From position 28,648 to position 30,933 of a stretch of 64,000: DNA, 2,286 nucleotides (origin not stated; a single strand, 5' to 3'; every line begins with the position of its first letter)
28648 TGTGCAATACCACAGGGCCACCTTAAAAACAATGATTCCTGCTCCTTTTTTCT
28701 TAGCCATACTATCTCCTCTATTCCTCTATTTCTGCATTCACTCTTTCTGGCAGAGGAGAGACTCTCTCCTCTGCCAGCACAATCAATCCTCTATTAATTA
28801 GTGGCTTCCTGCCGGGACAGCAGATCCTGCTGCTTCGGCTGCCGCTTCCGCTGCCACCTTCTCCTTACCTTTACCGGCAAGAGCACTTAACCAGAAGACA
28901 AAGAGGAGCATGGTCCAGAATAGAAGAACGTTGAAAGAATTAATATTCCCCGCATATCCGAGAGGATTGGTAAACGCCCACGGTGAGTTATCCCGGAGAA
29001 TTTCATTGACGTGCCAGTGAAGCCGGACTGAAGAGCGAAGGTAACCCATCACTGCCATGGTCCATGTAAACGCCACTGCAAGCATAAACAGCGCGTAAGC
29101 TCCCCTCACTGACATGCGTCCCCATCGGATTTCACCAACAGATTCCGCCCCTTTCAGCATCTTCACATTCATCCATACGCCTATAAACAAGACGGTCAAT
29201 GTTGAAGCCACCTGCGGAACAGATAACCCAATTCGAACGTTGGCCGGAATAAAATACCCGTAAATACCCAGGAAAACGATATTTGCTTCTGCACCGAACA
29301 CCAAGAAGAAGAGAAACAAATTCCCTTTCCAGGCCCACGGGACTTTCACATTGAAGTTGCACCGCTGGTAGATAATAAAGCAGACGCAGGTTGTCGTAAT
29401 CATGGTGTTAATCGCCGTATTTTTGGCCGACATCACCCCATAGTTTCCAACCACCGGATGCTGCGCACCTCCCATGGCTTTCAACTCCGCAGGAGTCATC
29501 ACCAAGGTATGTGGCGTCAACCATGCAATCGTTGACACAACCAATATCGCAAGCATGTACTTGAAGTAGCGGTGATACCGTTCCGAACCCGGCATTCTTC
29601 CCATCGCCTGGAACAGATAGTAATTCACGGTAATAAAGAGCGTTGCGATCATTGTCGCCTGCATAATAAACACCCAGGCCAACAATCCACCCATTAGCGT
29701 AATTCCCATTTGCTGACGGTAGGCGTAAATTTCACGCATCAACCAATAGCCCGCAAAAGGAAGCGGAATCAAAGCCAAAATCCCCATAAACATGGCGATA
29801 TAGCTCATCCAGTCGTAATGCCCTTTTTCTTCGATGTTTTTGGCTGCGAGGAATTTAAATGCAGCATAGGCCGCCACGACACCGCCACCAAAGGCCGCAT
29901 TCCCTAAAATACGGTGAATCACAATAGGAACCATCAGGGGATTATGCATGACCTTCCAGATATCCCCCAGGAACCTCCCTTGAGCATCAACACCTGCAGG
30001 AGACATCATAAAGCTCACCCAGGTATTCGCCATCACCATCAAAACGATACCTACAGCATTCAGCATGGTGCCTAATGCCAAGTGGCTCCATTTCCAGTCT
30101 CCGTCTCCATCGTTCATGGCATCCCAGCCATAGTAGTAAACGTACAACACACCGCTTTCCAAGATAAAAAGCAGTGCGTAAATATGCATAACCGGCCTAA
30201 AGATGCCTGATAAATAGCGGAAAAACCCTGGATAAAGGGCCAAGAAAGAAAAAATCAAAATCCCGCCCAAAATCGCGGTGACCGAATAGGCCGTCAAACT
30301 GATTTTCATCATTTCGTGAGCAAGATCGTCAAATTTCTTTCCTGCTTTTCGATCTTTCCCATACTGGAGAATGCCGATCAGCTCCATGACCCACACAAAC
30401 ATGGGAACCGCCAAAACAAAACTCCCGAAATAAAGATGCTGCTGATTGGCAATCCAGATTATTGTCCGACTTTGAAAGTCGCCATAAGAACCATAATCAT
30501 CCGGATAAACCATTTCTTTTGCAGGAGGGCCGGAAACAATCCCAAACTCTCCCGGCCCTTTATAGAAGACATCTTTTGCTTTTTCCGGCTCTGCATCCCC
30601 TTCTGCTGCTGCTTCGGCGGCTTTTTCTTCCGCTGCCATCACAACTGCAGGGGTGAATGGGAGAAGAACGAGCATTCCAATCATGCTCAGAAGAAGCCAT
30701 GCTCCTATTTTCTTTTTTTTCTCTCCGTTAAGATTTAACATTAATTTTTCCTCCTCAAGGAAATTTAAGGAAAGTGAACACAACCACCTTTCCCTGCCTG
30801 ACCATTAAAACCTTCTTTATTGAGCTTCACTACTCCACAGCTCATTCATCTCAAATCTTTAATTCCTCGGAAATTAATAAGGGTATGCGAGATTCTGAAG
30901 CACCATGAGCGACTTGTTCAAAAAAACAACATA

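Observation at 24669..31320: Operon coupling a cytochrome bd-like membrane protein to five c-hemes and an EB_dh-type heme domain: uncharacterised respiratory module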

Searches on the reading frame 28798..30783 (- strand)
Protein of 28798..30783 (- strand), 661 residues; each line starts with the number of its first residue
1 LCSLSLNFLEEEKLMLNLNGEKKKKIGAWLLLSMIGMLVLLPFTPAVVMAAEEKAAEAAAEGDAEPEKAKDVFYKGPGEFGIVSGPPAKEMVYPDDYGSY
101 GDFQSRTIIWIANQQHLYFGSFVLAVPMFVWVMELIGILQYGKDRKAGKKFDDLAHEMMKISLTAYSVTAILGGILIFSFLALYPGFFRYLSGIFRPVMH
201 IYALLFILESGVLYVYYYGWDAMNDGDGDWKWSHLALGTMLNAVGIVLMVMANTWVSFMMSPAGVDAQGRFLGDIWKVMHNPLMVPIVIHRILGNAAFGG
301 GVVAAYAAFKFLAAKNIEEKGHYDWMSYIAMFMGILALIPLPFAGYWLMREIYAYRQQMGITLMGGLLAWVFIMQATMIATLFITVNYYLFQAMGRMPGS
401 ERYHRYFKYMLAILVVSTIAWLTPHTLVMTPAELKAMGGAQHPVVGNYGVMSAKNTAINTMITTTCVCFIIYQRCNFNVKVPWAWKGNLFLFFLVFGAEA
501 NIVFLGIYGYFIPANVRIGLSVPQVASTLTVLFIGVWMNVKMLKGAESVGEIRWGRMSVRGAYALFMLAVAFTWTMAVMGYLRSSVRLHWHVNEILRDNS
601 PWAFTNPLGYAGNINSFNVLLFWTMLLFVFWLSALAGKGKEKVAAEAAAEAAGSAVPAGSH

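Call 3: search_protein_families(library=pfam, proteins=[window:28798-30783:-], max_evalue=0.01)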
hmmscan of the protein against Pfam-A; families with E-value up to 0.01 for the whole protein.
window:28798-30783:- (661 aa): 1 family
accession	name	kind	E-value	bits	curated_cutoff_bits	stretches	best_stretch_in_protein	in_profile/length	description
PF01654.22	Cyt_bd_oxida_I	-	8.7e-21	74.4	26.2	1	106-355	3-240/418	Cytochrome bd terminal oxidase subunit I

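Call 7: find_related_loci(query=window:28798-30783:-, collection=genome_contigs, flank=10000)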
Query window:28798-30783:- (661 aa) in genome_contigs; peptide patterns used: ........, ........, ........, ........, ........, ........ (x = any residue, [..] = any of these).
42 stretches matched a pattern; 31 encode a relative of the query (tblastn E <= 1e-3); 31 distinct loci.
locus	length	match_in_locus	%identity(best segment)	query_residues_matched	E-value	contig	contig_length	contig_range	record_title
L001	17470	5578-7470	93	7-639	0e+0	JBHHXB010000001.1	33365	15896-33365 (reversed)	MAG: Nitrospiria bacterium isolate D_2_bin.8 NODE_284_length_33365_cov_17.130051, whole genome shotgun sequence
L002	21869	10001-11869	90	13-639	0e+0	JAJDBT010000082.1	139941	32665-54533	MAG: Nitrospirota bacterium isolate OFTM211 OFTM211_81, whole genome shotgun sequence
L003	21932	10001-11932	84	15-661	0e+0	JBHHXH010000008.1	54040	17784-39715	MAG: Nitrospiria bacterium isolate D_2_bin.29 NODE_87_length_54040_cov_8.015208, whole genome shotgun sequence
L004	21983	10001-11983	84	3-661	0e+0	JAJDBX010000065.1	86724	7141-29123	MAG: Nitrospirota bacterium isolate OFTM336 OFTM336_64, whole genome shotgun sequence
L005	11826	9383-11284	86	9-643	0e+0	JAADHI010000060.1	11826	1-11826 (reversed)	MAG: Candidatus Manganitrophaceae bacterium isolate M_MetaBat.18 contig-127_9113, whole genome shotgun sequence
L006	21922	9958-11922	84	8-661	0e+0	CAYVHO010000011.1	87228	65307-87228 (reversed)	MAG TPA_asm: uncultured Nitrospira sp. isolate SRP215229_co1_117 genome assembly, contig: NODE_120_length_87228_cov_142.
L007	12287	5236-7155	80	18-661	0e+0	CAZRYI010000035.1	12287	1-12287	MAG TPA_asm: uncultured Nitrospirota bacterium isolate SRP128015_co1_49 genome assembly, contig: NODE_8107_length_12287_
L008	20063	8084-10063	80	3-661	0e+0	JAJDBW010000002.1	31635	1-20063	MAG: Nitrospirota bacterium isolate OFTM308 OFTM308_1, whole genome shotgun sequence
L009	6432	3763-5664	80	21-661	0e+0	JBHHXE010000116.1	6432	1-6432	MAG: Nitrospiria bacterium isolate D_2_bin.51 NODE_6661_length_6432_cov_10.009409, whole genome shotgun sequence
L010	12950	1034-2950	81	18-661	0e+0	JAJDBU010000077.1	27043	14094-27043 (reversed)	MAG: Nitrospirota bacterium isolate OFTM244 OFTM244_76, whole genome shotgun sequence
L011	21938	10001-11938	79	13-661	0e+0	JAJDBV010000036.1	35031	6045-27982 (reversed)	MAG: Nitrospirota bacterium isolate OFTM249 OFTM249_35, whole genome shotgun sequence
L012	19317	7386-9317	75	15-661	0e+0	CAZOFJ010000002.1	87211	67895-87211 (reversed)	MAG TPA_asm: uncultured Nitrospirota bacterium isolate SRP287051_co2_246 genome assembly, contig: NODE_578_length_87211_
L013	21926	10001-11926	75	15-661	0e+0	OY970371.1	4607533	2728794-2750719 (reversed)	MAG: Candidatus Manganitrophaceae bacterium isolate MFD03066.bin.c.2 genome assembly, chromosome: 1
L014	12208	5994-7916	74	15-661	0e+0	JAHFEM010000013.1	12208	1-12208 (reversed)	MAG: Nitrospirae bacterium isolate nzgw269 NODE_4473_length_12209_cov_2.626985, whole genome shotgun sequence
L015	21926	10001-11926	75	15-661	0e+0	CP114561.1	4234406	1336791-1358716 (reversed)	MAG: Candidatus Manganitrophus sp. isolate GAC4 chromosome, complete genome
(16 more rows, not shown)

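Call 26: search_solved_structures(query=window:28798-30783:-, max_evalue=0.01, show_alignments=2)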
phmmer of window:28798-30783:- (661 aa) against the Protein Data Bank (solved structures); distinct sequences matched with E-value up to 0.01: 0.

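Call 27: find_homologous_proteins(query=window:28798-30783:-, max_evalue=0.00001)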
Query window:28798-30783:- (661 aa): 5689 proteins with E <= 0.00001 among 8000 candidates; the best 120 are listed.
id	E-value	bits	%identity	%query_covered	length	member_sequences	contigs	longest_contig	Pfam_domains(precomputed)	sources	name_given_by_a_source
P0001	0.0e+0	1467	100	98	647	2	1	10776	PF01654.23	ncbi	-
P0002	0.0e+0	1187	81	97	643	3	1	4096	PF01654.23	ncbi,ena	-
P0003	0.0e+0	1185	81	97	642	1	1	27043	PF01654.23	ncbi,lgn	-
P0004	0.0e+0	1183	82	97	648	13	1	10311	PF01654.23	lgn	-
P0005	0.0e+0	1183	80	98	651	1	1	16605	PF01654.23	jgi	-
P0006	0.0e+0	1176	80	97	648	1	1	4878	PF01654.23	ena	-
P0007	0.0e+0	1174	81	97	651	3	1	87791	PF01654.23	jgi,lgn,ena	-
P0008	0.0e+0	1168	80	97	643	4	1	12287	PF01654.23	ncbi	-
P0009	0.0e+0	1152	79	98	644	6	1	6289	PF01654.23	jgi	jgi:cytochrome bd-type quinol oxidase subunit 1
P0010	0.0e+0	1115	75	98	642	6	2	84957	PF01654.23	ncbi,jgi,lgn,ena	-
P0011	0.0e+0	1090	75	98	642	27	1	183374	PF01654.23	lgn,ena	-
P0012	0.0e+0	1071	73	97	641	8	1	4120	PF01654.23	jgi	-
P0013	0.0e+0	1071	72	98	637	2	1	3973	PF01654.23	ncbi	-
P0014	0.0e+0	1071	76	90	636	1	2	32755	PF01654.23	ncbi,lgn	-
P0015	0.0e+0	1070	77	90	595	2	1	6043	PF01654.23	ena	-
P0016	0.0e+0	1067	72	97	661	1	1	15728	PF01654.23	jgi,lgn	jgi:cytochrome bd-type quinol oxidase subunit 1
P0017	0.0e+0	1064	77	90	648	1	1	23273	PF01654.23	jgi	jgi:cytochrome bd-type quinol oxidase subunit 1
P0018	0.0e+0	1061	73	97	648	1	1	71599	PF01654.23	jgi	jgi:cytochrome bd-type quinol oxidase subunit 1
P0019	0.0e+0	1059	72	98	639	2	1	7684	PF01654.23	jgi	-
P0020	0.0e+0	1055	74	93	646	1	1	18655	PF01654.23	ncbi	-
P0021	0.0e+0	1054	73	97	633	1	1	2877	PF01654.23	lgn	-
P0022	0.0e+0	1054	75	93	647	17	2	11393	PF01654.23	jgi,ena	jgi:hypothetical protein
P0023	0.0e+0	1051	74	95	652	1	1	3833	PF01654.23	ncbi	-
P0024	0.0e+0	1050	77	87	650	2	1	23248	PF01654.23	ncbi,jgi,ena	-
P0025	0.0e+0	1023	70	97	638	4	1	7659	PF01654.23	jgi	jgi:cytochrome bd-type quinol oxidase subunit 1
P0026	0.0e+0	1021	71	97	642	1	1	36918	PF01654.23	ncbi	-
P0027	0.0e+0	1020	71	97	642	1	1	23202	PF01654.23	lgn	-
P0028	4.8e-297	1005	72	92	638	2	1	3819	PF01654.23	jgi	jgi:cytochrome d ubiquinol oxidase subunit I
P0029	2.0e-294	996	71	91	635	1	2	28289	PF01654.23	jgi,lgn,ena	-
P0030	4.1e-277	939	77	81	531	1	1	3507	PF01654.23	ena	-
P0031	1.0e-249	849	61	98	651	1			PF01654.23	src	-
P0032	2.7e-249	847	61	95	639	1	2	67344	PF01654.23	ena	-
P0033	3.0e-249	847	61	95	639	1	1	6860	PF01654.23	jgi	jgi:cytochrome bd-type quinol oxidase subunit 1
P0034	1.0e-248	845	63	90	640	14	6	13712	PF01654.23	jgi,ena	-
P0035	1.3e-248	845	64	90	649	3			PF01654.23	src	-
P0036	2.6e-248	844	63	91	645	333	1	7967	PF01654.23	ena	-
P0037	3.2e-248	844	61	98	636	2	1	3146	PF01654.23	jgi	jgi:hypothetical protein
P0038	1.4e-247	842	60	97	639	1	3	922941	PF01654.23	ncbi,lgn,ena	-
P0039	5.5e-247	840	60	95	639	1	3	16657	PF01654.23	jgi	jgi:hypothetical protein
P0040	1.1e-246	839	61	95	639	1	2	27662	PF01654.23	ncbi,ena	-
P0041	2.0e-246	838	62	93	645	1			PF01654.23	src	-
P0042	2.6e-246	837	63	91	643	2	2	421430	PF01654.23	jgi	jgi:cytochrome bd ubiquinol oxidase subunit I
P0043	3.8e-246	837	60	97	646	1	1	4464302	PF01654.23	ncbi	ncbi:cytochrome ubiquinol oxidase subunit I [Candidatus Nitrospira bockiana]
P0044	4.6e-246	837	63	91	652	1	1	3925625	PF01654.23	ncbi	ncbi:cytochrome ubiquinol oxidase subunit I [Nitrospira sp. Kam-Ns4a]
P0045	1.5e-245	835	60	97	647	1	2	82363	PF01654.23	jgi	jgi:cytochrome d ubiquinol oxidase subunit I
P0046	3.2e-245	834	63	91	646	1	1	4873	PF01654.23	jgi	jgi:cytochrome bd ubiquinol oxidase subunit I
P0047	4.3e-245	833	60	97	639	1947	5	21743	PF01654.23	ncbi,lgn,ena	-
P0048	4.5e-245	833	61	95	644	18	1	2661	PF01654.23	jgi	jgi:hypothetical protein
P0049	6.6e-245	833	60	97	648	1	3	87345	PF01654.23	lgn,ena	-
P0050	2.0e-244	831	59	97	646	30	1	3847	PF01654.23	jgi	-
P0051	2.2e-244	831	59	98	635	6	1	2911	PF01654.23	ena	-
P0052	2.3e-244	831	60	97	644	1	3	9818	PF01654.23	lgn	-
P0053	2.4e-244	831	60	97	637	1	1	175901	PF01654.23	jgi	jgi:cytochrome d ubiquinol oxidase subunit I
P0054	2.4e-244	831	60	97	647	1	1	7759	PF01654.23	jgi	jgi:cytochrome d ubiquinol oxidase subunit I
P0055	2.8e-244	831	60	93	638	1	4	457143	PF01654.23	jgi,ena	-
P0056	4.3e-244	830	59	97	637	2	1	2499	PF01654.23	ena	-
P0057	4.5e-244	830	60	97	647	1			PF01654.23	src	-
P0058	7.1e-244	829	59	97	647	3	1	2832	PF01654.23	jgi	jgi:cytochrome d ubiquinol oxidase subunit I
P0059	7.5e-244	829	59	97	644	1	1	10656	PF01654.23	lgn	-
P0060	9.3e-244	829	61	90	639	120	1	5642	PF01654.23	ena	-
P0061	1.0e-243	829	59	97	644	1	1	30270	PF01654.23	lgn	-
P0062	1.2e-243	829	60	97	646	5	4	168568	PF01654.23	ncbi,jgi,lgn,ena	jgi:cytochrome bd-type quinol oxidase subunit 1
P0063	4.8e-243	827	60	97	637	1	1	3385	PF01654.23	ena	-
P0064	5.1e-243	827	62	92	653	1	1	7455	PF01654.23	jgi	jgi:cytochrome d ubiquinol oxidase subunit I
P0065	6.3e-243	826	63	91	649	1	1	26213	PF01654.23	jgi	jgi:cytochrome bd-type quinol oxidase subunit 1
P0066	6.4e-243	826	60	96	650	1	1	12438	PF01654.23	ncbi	-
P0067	6.6e-243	826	59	97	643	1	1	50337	PF01654.23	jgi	-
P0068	7.8e-243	826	62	91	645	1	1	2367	PF01654.23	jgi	jgi:cytochrome d ubiquinol oxidase subunit I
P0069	7.9e-243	826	62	93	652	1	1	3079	PF01654.23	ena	-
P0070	8.1e-243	826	60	97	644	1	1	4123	PF01654.23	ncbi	-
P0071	8.6e-243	826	62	90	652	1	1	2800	PF01654.23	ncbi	-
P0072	8.8e-243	826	59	97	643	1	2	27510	PF01654.23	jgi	jgi:cytochrome bd-type quinol oxidase subunit 1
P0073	9.8e-243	826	62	89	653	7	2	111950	PF01654.23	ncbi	ncbi:MAG: cytochrome ubiquinol oxidase subunit I [Nitrospirales bacterium]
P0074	1.1e-242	825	59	97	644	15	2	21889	PF01654.23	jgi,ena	-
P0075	1.3e-242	825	62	91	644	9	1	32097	PF01654.23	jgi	jgi:cytochrome bd-type quinol oxidase subunit 1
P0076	1.3e-242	825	60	96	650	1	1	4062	PF01654.23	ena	-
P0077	1.4e-242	825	63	92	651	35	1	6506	PF01654.23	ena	-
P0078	2.0e-242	825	62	92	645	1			PF01654.23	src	-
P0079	2.0e-242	825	59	97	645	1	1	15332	PF01654.23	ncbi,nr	ncbi:MAG TPA: cytochrome ubiquinol oxidase subunit I [Nitrospiraceae bacterium]|nr:cytochrome ubiqui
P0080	2.2e-242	824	59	97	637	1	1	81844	PF01654.23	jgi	jgi:cytochrome d ubiquinol oxidase subunit I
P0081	2.2e-242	824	59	97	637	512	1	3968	PF01654.23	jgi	-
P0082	2.5e-242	824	58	97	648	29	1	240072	PF01654.23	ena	-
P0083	2.9e-242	824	59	97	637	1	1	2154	PF01654.23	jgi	-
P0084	2.9e-242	824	59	97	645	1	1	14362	PF01654.23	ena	-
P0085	4.1e-242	824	61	93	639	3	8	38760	PF01654.23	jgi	jgi:cytochrome bd ubiquinol oxidase subunit I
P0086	6.0e-242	823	60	97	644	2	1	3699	PF01654.23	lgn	-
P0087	6.2e-242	823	58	94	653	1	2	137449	PF01654.23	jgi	jgi:cytochrome bd ubiquinol oxidase subunit I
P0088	6.3e-242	823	59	97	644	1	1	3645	PF01654.23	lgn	-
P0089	7.9e-242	823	61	91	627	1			PF01654.23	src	-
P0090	8.1e-242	823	59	97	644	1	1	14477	PF01654.23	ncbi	-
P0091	8.1e-242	823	59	93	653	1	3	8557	PF01654.23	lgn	-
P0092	9.2e-242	822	60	95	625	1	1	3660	PF01654.23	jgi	jgi:hypothetical protein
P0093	9.4e-242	822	62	90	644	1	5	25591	PF01654.23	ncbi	-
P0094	1.0e-241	822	59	97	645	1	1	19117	PF01654.23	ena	-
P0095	1.2e-241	822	61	90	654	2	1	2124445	PF01654.23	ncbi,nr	ncbi:MAG: hypothetical protein GKS05_00610 [Nitrospirales bacterium]|nr:hypothetical protein [Nitros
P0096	1.3e-241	822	62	91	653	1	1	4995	PF01654.23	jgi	jgi:hypothetical protein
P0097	1.3e-241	822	59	97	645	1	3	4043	PF01654.23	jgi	jgi:cytochrome bd ubiquinol oxidase subunit I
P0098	1.3e-241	822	60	95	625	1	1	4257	PF01654.23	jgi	jgi:hypothetical protein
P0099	1.9e-241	821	59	93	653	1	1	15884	PF01654.23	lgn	-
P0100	1.9e-241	821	59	97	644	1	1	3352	PF01654.23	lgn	-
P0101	2.6e-241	821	59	94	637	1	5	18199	PF01654.23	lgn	-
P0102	3.1e-241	821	59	97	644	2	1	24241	PF01654.23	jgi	-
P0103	4.0e-241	820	62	92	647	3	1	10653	PF01654.23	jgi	-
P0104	4.5e-241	820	59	97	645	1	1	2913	PF01654.23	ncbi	-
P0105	4.7e-241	820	60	95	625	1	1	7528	PF01654.23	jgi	jgi:hypothetical protein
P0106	4.8e-241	820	62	91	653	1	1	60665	PF01654.23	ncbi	-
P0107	5.0e-241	820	59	93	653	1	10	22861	PF01654.23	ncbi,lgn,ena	-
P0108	6.1e-241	820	62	92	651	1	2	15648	PF01654.23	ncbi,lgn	ncbi:MAG: cytochrome ubiquinol oxidase subunit I [Nitrospiraceae bacterium]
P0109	6.5e-241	820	62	90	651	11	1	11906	PF01654.23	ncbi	-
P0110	8.0e-241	819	59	97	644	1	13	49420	PF01654.23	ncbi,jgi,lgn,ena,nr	ncbi:MAG: cytochrome ubiquinol oxidase subunit I [Nitrospira sp.]|nr:cytochrome ubiquinol oxidase su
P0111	8.3e-241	819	62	92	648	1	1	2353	PF01654.23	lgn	-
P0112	8.4e-241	819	59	97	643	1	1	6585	PF01654.23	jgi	jgi:cytochrome bd-type quinol oxidase subunit 1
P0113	9.0e-241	819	60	94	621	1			PF01654.23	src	-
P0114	9.8e-241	819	61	92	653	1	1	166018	PF01654.23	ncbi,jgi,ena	-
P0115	1.1e-240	819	59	95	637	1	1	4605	PF01654.23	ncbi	-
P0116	1.1e-240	819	59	94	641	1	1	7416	PF01654.23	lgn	-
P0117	1.2e-240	819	59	96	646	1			PF01654.23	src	-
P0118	1.3e-240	819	61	90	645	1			PF01654.23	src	-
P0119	1.6e-240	818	60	92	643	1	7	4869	PF01654.23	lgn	-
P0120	1.6e-240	818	59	97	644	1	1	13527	PF01654.23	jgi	-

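Call 28: find_encoding_contigs(protein=P0001, flank=10000, max_places=6)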
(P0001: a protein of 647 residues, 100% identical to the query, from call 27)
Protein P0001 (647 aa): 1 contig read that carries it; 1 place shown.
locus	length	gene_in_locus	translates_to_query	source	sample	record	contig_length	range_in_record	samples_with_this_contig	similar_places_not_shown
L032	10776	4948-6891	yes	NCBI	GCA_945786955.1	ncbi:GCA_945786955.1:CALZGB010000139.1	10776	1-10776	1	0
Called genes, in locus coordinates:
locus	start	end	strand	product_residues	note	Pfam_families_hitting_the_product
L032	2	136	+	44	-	?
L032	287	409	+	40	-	-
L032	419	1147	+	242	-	PF02146:SIR2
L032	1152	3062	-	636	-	PF01654:Cyt_bd_oxida_I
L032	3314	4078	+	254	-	PF03781:FGE-sulfatase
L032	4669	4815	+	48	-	-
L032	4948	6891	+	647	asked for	PF01654:Cyt_bd_oxida_I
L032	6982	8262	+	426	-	-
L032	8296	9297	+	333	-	-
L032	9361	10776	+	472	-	?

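Call 32: search_solved_structures(query=A3, max_evalue=1, show_alignments=3)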
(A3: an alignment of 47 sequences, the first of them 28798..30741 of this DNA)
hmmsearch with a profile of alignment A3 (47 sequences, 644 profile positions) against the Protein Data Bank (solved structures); distinct sequences matched with E-value up to 1: 2.
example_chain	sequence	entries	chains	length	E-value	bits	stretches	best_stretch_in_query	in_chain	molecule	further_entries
9r2g_A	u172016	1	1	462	1.6e-07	33.6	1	96-303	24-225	Cytochrome bd menaquinol oxidase subunit I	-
5doq_A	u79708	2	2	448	3.1e-06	29.3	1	94-300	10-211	Bd-type quinol oxidase subunit I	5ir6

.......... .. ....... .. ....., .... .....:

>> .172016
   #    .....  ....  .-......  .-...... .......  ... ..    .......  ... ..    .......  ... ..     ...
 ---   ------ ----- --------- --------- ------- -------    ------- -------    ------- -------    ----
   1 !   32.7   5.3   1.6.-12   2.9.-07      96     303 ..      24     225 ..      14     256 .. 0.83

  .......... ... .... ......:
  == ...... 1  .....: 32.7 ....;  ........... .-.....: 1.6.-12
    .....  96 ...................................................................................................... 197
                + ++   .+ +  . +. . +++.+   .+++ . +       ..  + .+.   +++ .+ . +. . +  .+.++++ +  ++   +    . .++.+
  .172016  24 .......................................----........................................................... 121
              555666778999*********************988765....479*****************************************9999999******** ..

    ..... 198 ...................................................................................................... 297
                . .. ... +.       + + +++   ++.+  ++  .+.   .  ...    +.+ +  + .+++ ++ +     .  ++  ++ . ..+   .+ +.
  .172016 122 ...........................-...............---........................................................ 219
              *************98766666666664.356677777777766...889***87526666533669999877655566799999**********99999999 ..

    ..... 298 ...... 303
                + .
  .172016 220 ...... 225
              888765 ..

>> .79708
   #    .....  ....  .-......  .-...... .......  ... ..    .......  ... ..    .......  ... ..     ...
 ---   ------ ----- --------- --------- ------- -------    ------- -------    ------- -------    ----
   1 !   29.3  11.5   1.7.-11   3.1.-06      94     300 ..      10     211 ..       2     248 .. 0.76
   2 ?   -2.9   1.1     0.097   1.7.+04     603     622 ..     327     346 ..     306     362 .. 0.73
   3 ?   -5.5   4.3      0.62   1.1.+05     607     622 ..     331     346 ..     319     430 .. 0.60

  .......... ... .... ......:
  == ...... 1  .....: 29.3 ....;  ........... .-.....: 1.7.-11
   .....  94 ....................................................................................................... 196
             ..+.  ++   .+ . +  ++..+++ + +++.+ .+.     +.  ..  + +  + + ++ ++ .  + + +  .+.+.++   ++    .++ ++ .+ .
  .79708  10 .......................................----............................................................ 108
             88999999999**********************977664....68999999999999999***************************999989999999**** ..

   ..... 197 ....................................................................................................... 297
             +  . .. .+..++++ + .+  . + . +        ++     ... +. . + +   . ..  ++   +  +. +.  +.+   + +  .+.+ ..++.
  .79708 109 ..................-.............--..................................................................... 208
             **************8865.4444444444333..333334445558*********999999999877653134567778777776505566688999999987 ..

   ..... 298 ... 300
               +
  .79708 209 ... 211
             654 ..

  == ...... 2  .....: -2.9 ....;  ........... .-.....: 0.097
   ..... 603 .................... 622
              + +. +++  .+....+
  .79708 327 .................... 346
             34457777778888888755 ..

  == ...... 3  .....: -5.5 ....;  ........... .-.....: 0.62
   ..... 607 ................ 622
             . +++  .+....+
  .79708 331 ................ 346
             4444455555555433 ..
